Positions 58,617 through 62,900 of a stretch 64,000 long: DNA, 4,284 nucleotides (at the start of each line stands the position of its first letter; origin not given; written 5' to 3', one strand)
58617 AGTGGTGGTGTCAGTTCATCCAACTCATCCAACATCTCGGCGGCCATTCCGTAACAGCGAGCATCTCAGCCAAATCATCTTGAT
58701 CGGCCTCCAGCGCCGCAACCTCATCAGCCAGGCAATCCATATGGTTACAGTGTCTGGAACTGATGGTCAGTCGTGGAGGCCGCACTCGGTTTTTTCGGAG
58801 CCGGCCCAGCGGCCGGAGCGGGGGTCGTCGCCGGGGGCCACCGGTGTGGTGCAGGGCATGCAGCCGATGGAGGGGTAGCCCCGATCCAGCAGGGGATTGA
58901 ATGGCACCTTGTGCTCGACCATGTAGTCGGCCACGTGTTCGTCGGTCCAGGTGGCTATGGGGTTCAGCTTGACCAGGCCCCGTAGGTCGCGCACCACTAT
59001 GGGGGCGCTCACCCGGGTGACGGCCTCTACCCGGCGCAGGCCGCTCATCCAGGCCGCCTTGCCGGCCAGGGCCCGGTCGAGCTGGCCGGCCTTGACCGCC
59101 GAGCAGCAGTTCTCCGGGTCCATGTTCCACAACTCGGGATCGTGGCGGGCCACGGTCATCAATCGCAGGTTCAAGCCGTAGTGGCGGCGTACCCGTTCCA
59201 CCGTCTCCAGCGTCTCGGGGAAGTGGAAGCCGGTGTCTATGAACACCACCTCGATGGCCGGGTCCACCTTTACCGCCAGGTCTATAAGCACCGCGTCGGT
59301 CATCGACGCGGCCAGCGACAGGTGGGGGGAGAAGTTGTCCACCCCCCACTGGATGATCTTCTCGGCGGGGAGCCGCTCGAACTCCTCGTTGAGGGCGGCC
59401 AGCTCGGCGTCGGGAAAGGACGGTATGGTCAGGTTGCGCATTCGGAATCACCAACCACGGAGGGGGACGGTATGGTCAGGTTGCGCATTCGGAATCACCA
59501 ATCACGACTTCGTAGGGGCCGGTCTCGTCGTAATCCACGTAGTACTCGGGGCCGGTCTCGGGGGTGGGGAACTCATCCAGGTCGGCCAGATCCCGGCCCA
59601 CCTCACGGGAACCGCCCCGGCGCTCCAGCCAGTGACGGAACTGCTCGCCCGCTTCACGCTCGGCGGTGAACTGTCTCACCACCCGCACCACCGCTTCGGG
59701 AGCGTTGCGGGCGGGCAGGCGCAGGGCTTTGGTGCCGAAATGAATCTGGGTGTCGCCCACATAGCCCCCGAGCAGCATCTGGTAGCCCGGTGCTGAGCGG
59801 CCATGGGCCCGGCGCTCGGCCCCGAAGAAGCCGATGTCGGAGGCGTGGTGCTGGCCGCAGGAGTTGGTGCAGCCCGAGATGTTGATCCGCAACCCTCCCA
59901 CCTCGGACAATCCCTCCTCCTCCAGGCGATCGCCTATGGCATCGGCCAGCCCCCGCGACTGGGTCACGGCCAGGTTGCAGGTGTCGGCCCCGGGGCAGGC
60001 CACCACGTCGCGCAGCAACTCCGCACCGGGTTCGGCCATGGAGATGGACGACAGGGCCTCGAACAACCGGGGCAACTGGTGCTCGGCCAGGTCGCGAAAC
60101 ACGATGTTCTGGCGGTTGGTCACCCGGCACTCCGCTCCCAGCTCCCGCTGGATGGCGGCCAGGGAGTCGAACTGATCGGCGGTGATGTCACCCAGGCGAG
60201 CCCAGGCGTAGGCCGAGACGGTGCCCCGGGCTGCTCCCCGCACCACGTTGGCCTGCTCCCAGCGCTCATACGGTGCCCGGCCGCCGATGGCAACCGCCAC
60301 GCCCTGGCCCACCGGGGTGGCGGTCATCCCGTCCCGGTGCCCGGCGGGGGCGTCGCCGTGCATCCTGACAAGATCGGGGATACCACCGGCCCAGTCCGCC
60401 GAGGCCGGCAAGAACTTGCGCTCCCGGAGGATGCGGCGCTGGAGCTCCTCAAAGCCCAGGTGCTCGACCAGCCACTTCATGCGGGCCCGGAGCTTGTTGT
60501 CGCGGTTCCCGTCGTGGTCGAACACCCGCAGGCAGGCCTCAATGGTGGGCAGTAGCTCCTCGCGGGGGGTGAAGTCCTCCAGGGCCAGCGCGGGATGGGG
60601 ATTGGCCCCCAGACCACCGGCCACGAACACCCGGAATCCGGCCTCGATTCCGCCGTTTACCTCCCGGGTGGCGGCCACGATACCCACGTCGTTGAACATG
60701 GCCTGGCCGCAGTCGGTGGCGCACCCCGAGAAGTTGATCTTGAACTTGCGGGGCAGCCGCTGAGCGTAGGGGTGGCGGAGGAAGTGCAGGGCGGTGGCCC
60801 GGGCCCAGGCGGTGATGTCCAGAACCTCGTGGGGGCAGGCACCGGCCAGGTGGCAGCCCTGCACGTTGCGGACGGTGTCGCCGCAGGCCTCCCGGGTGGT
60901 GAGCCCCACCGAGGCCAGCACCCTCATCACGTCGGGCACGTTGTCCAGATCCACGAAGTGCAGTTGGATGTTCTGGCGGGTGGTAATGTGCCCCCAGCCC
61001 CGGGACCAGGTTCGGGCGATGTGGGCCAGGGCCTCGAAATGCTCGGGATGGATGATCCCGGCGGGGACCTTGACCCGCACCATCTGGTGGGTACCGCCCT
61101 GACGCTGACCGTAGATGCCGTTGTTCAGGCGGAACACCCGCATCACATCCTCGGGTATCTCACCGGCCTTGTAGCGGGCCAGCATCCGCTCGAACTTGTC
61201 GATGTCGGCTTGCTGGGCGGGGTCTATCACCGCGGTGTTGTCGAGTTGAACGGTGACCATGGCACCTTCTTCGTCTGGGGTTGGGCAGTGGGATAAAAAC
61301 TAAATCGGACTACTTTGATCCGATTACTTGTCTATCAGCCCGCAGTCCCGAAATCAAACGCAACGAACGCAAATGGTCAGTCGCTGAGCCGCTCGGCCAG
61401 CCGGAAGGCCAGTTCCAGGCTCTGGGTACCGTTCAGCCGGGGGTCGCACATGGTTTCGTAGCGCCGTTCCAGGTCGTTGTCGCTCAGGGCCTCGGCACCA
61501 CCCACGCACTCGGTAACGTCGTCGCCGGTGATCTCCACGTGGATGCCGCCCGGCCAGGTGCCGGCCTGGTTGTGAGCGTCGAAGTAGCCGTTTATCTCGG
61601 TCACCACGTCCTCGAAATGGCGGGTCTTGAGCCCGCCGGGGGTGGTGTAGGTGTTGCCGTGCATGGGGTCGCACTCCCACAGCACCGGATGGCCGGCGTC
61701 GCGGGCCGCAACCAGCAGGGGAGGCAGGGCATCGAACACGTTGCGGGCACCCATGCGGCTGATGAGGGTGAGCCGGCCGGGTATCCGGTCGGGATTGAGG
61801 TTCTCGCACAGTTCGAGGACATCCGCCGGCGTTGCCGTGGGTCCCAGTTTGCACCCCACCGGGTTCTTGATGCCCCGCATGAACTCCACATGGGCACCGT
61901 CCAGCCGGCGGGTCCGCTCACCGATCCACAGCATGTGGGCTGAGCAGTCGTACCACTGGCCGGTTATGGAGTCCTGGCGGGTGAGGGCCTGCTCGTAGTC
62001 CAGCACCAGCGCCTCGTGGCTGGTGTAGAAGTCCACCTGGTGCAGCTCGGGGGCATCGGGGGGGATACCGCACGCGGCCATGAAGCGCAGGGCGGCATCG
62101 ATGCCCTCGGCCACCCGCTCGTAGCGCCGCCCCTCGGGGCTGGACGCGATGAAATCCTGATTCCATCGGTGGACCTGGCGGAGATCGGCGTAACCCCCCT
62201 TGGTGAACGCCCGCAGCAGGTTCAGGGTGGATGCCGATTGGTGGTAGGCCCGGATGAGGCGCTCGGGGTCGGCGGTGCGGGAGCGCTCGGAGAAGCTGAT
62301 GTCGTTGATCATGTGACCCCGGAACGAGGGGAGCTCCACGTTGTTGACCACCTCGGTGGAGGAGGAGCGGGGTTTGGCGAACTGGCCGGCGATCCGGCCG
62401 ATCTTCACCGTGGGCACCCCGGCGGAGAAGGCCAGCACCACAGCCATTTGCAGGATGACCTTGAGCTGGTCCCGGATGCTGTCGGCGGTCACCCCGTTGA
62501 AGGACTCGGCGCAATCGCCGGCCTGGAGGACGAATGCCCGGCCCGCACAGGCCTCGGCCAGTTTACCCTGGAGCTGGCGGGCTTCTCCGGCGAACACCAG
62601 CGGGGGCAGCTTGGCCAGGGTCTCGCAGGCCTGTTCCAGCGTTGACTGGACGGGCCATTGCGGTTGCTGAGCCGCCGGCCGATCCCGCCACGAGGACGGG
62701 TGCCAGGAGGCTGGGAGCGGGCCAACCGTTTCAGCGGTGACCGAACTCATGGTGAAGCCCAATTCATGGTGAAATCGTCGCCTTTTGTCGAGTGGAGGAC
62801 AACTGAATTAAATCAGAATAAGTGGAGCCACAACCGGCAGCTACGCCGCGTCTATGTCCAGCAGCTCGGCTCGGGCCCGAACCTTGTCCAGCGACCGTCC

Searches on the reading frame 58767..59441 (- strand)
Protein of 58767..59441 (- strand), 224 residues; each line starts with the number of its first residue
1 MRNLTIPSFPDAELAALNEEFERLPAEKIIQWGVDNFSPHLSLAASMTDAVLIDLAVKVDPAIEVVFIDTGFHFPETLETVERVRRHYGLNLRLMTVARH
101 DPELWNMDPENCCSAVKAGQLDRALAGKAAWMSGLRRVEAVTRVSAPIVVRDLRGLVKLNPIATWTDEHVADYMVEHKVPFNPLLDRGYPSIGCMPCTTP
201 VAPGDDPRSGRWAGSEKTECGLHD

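Call 51: search_protein_families(library=pfam, proteins=[window:58767-59441:-], max_evalue=0.00001)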
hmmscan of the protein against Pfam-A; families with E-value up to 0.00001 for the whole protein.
window:58767-59441:- (224 aa): 1 family
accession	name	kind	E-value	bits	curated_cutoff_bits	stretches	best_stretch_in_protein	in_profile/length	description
PF01507.26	PAPS_reduct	-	5.2e-40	137.7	22.5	1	41-200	4-175/175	Phosphoadenosine phosphosulfate reductase domain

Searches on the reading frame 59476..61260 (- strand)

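Call 51: search_protein_families(library=pfam, proteins=[window:59476-61260:-], max_evalue=0.00001)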
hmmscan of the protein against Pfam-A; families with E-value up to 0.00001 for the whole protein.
window:59476-61260:- (594 aa): 2 families
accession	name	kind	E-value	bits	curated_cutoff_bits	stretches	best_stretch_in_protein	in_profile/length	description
PF01077.27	NIR_SIR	-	4.8e-58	195.5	27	2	126-279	1-151/158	Nitrite and sulphite reductase 4Fe-4S domain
PF03460.22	NIR_SIR_ferr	-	2e-32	111.1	24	2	50-117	1-68/69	Nitrite/Sulfite reductase ferredoxin-like half domain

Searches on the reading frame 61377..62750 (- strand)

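Call 51: search_protein_families(library=pfam, proteins=[window:61377-62750:-], max_evalue=0.00001)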
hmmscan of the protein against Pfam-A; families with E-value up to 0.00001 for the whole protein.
window:61377-62750:- (457 aa): 1 family
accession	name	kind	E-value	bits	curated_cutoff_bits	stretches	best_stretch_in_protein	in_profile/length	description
PF01474.22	DAHP_synth_2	-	2.1e-204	679.4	27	1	16-452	1-438/438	Class-II DAHP synthetase family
